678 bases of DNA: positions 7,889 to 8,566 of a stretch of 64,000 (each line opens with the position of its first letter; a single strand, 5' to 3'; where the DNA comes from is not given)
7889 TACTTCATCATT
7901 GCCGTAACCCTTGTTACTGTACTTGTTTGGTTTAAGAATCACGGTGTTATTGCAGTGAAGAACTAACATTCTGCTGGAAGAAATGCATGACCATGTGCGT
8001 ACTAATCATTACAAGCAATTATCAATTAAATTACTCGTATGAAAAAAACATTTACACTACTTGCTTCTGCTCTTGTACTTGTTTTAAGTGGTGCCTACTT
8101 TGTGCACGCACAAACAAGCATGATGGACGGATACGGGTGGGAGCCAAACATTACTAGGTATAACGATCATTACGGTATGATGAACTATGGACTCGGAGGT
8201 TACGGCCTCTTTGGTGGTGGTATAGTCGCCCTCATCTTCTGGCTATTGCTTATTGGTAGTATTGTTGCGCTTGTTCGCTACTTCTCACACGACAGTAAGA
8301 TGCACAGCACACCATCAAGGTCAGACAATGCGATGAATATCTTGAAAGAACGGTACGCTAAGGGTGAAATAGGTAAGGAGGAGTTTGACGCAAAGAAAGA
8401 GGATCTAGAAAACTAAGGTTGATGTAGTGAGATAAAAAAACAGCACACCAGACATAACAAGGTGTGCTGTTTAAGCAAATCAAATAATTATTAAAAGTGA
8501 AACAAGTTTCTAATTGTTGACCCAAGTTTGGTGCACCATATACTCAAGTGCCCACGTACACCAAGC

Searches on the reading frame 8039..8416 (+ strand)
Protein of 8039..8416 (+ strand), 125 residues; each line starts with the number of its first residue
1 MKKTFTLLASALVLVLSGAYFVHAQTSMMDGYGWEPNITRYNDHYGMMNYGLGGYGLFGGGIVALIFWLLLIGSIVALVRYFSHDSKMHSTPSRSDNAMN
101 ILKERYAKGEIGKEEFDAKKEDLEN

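Call 72: search_protein_families(library=pfam, proteins=[window:8039-8416:+], max_evalue=0.01)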
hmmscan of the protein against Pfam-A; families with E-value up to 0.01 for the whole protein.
window:8039-8416:+ (125 aa): 2 families
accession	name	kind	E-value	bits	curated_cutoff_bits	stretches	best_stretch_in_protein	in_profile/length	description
PF09851.14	SHOCT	-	1.7e-09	37.6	27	1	98-123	2-27/28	Short C-terminal domain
PF05120.17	GvpG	-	0.0048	17.5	30.6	1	102-124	40-62/67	Gas vesicle protein G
